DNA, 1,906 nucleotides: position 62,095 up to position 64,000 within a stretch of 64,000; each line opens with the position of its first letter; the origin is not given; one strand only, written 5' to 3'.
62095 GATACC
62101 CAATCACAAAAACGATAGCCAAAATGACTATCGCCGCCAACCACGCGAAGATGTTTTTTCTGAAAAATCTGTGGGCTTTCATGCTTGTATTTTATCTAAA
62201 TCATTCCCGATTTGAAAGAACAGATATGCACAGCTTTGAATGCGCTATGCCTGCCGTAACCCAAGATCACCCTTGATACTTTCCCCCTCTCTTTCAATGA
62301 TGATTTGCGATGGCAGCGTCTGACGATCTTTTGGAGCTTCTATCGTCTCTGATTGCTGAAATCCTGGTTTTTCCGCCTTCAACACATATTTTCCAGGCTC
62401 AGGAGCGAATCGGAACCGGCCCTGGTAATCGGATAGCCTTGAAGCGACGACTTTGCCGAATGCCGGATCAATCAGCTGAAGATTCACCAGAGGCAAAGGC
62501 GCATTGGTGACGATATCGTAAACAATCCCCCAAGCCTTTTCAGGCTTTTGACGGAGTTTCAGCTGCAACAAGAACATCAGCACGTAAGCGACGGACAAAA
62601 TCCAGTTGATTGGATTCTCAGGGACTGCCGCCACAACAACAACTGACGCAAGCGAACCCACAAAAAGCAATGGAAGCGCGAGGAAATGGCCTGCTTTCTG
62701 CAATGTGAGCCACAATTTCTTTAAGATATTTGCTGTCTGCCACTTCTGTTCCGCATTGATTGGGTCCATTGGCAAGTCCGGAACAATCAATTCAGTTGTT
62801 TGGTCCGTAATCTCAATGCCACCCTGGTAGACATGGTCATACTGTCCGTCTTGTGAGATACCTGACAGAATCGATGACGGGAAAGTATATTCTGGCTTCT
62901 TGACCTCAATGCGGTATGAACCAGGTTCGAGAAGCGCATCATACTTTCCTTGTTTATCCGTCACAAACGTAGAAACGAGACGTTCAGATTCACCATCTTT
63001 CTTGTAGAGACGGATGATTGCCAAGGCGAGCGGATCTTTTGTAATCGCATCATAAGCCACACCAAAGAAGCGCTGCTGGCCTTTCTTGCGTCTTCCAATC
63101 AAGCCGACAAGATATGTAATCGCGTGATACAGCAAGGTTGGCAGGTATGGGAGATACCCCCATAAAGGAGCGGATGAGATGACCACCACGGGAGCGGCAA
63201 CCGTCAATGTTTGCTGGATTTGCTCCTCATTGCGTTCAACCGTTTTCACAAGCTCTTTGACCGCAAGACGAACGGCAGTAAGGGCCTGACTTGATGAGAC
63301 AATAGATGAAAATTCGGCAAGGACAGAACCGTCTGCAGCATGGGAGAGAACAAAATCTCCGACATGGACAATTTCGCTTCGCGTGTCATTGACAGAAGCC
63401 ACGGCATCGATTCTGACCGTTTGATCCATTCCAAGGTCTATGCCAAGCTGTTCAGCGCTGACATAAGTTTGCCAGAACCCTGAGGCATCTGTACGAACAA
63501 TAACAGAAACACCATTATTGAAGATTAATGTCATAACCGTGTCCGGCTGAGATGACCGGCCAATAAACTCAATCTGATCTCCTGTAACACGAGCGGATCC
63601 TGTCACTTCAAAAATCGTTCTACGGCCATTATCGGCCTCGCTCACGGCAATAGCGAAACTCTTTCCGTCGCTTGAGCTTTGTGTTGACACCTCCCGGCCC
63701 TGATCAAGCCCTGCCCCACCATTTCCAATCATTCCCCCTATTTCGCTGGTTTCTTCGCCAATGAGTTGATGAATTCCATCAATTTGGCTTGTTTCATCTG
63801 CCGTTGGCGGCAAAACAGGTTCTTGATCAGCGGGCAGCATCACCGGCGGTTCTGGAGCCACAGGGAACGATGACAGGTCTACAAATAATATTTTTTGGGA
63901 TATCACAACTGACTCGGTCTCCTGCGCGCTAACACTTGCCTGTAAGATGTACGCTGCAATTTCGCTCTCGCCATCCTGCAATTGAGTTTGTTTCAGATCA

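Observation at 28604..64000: Tandem array of five giant (2.5-3.0 kaa) surface-protein paralogs occupying 35 kb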

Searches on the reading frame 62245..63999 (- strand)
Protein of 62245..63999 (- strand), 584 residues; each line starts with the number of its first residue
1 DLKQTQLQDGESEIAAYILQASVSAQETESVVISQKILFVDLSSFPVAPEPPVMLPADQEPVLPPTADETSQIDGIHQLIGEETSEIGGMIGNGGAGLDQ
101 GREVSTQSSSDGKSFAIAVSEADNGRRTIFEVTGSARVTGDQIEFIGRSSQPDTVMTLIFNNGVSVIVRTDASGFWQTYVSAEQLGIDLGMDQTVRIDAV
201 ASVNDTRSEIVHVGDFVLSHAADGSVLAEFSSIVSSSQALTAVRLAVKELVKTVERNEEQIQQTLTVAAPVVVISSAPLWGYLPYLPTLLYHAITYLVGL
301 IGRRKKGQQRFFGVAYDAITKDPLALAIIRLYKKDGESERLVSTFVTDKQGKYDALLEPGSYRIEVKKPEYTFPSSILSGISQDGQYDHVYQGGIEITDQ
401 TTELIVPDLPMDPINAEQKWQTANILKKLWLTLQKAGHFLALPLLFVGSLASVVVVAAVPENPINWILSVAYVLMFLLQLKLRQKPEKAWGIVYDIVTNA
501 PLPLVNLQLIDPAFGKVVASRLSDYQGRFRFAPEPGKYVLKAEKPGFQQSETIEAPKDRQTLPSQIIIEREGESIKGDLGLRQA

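Call 5: search_protein_families(library=pfam, proteins=[window:62245-63999:-], max_evalue=0.01)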
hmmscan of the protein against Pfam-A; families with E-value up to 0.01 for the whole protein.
window:62245-63999:- (584 aa): 4 families
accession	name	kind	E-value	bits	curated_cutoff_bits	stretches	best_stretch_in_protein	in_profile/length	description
PF13620.12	CarboxypepD_reg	-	2.1e-15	57.2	32.3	2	491-555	4-69/82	Carboxypeptidase regulatory-like domain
PF17210.9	SdrD_B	-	3.2e-06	27.7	29.7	1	329-380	29-78/112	SdrD B-like domain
PF17802.7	SpaA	-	1.1e-05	26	23.1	1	317-369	9-62/91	Prealbumin-like fold domain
PF13715.12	CarbopepD_reg_2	-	1.7e-05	25.2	32.2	1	491-559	3-68/88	CarboxypepD_reg-like domain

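Call 14: search_protein_families(library=ncbifam, proteins=[window:62245-63999:-], max_evalue=0.01)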
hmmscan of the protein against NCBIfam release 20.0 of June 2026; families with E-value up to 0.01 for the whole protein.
window:62245-63999:- (584 aa): 0 families
